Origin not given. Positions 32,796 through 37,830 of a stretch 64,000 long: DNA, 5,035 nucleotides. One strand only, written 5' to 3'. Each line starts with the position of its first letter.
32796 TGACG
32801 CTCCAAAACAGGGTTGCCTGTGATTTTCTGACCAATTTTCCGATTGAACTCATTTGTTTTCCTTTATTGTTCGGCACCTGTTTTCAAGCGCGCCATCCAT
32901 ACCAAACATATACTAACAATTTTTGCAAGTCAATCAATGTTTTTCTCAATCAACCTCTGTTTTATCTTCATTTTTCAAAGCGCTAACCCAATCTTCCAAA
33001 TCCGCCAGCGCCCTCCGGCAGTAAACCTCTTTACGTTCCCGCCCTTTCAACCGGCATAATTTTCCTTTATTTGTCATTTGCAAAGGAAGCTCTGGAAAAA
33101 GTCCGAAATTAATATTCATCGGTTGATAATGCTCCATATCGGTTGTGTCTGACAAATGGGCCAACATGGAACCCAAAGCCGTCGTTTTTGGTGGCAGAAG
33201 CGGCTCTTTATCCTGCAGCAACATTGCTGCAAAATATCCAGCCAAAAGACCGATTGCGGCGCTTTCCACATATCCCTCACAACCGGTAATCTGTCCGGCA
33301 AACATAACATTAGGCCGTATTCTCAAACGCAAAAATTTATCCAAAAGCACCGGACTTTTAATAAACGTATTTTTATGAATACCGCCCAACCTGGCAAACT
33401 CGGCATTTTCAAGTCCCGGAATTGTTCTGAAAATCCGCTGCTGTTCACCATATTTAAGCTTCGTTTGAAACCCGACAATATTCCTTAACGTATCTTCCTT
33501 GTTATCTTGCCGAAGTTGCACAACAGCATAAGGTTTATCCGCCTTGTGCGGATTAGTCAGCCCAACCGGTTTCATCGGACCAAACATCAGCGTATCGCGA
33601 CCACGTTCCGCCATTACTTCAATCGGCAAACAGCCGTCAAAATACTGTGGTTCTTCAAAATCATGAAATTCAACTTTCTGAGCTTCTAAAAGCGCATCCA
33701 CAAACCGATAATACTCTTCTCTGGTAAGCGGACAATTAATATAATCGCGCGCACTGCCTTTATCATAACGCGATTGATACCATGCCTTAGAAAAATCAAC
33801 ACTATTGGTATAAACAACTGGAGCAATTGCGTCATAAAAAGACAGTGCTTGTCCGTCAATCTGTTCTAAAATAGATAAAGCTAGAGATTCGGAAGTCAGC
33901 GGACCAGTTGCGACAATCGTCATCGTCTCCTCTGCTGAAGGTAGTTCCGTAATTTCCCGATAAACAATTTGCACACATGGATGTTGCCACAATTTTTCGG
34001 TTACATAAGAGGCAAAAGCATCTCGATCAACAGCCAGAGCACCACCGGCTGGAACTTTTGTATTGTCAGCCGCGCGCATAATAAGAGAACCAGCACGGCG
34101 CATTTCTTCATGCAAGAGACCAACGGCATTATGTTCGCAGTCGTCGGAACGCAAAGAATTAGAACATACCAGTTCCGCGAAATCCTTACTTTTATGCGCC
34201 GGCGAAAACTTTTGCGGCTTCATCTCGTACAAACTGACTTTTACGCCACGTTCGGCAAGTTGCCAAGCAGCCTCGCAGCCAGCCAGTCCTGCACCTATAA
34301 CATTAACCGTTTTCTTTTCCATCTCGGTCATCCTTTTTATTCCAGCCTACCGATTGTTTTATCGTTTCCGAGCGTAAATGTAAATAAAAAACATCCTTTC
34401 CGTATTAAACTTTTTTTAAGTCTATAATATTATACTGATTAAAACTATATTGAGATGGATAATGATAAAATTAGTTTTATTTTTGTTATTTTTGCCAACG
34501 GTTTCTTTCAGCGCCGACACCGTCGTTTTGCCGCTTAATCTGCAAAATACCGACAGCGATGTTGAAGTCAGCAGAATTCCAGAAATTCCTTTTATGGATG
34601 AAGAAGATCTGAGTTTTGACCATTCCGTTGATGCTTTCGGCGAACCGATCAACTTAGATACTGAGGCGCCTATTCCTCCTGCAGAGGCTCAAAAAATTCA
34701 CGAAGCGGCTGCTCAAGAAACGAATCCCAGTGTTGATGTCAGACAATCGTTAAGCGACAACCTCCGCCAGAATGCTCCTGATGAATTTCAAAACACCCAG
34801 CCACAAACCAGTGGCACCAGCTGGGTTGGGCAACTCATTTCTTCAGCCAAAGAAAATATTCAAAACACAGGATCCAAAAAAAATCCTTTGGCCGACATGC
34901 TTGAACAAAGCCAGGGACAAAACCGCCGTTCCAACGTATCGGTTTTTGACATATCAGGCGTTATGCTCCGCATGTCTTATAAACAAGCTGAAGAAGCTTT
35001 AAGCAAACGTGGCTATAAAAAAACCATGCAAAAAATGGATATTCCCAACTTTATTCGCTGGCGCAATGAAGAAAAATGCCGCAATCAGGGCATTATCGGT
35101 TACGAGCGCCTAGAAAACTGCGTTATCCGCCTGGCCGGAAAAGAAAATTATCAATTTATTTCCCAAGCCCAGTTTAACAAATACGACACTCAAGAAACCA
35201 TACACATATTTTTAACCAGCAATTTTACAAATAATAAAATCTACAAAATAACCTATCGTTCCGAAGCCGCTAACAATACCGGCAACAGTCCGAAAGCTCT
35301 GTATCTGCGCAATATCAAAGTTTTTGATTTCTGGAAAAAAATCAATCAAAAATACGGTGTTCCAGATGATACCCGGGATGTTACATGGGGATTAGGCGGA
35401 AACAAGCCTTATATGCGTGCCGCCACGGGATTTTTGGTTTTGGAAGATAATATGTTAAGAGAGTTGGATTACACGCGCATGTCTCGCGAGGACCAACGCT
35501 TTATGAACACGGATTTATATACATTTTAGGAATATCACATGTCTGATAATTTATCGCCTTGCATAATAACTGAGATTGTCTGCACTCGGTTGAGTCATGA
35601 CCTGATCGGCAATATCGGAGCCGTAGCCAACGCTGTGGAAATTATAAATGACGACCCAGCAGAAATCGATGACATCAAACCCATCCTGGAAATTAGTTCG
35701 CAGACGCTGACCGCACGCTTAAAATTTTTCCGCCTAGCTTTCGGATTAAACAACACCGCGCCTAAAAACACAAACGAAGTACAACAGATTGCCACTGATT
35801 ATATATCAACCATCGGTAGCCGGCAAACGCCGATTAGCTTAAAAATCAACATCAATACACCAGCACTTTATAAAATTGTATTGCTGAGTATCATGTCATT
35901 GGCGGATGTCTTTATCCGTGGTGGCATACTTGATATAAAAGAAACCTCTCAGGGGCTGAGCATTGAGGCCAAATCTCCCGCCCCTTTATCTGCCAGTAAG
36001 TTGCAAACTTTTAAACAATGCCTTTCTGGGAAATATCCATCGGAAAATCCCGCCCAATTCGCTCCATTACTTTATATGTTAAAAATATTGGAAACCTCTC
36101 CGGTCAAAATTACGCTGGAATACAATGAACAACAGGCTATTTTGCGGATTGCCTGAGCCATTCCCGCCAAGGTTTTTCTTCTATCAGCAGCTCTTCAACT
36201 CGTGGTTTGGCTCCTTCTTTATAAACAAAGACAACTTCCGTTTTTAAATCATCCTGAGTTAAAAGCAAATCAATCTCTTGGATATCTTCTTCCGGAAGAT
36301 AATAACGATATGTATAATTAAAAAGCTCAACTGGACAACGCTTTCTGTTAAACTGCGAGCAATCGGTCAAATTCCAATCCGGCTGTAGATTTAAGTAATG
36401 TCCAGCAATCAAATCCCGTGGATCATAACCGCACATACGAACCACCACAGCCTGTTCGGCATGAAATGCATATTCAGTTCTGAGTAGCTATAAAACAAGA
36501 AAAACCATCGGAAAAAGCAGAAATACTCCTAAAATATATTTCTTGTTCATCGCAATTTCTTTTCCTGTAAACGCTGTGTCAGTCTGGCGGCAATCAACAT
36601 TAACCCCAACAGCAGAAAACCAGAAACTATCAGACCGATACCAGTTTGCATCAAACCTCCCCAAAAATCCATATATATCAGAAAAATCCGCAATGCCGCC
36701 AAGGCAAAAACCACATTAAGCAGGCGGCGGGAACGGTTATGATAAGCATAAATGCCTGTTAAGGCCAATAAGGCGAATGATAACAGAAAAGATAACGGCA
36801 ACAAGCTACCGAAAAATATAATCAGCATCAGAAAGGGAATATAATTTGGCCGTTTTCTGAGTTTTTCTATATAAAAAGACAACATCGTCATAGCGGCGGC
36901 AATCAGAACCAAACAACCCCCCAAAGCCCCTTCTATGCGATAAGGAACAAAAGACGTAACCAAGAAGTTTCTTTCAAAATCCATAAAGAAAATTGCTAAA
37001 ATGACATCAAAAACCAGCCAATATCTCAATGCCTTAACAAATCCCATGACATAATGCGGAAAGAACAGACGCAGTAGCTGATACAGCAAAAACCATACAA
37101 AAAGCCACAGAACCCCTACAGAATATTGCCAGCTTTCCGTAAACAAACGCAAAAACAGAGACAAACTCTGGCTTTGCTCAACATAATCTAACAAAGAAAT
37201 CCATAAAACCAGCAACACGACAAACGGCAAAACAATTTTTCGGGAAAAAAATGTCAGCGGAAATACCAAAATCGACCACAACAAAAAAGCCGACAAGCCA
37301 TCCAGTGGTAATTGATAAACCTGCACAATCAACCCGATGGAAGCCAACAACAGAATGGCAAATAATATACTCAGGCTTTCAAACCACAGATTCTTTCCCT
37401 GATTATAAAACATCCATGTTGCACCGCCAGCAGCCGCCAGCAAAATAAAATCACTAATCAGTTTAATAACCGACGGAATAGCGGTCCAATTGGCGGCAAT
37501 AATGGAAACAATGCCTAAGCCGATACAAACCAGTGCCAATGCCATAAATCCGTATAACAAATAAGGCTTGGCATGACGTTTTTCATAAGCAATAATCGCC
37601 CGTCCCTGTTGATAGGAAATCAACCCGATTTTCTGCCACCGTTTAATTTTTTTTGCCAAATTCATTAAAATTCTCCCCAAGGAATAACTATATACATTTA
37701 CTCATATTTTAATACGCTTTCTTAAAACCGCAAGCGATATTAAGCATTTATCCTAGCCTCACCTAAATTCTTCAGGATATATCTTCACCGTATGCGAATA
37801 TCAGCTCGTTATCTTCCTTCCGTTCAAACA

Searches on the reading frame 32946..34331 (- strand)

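Call 37: search_protein_families(library=ncbifam, proteins=[window:32946-34331:-], max_evalue=0.00001)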
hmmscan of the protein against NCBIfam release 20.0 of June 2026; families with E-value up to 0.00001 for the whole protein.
window:32946-34331:- (461 aa): 7 families
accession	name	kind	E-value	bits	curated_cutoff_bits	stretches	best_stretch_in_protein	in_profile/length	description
NF003739.0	PRK05335.1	equivalog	1.6e-204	679.7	262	1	5-452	2-438/441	methylenetetrahydrofolate--tRNA-(uracil(54)-C(5))-methyltransferase (FADH(2)-oxidizing) TrmFO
TIGR00137.1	gid_trmFO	equivalog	7.3e-180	598.4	428.65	1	8-449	2-430/433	FADH(2)-oxidizing methylenetetrahydrofolate--tRNA-(uracil(54)-C(5))-methyltransferase TrmFO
TIGR00136.1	mnmG_gidA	equivalog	2.6e-19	69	524.85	1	285-400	303-418/616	tRNA uridine-5-carboxymethylaminomethyl(34) synthesis enzyme MnmG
TIGR03197.1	MnmC_Cterm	equivalog_domain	1.6e-07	30.8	174.2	1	9-40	2-33/400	FAD-dependent 5-carboxymethylaminomethyl-2-thiouridine(34) oxidoreductase MnmC1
NF002480.1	PRK01747.1-1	equivalog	3.1e-07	29.2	540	1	4-40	246-282/645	bifunctional tRNA (5-methylaminomethyl-2-thiouridine)(34)-methyltransferase MnmC2/FAD-dependent 5-carboxymethylaminomethyl-2-thiouridine(34)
TIGR03467.1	HpnE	equivalog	4.3e-06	26.3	283.05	1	9-40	1-32/430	hydroxysqualene dehydroxylase HpnE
NF005560.0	PRK07233.1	equivalog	8.3e-06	24.9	252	0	8-40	2-34/435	hypothetical protein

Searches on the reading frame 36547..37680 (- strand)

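Call 36: search_protein_families(library=pfam, proteins=[window:36547-37680:-], max_evalue=0.00001)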
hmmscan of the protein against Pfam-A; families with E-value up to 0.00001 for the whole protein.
window:36547-37680:- (377 aa): 1 family
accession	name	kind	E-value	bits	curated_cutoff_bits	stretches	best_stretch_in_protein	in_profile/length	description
PF09925.14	DUF2157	-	4.2e-28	98.3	32.4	1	14-148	2-142/146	Predicted membrane protein (DUF2157)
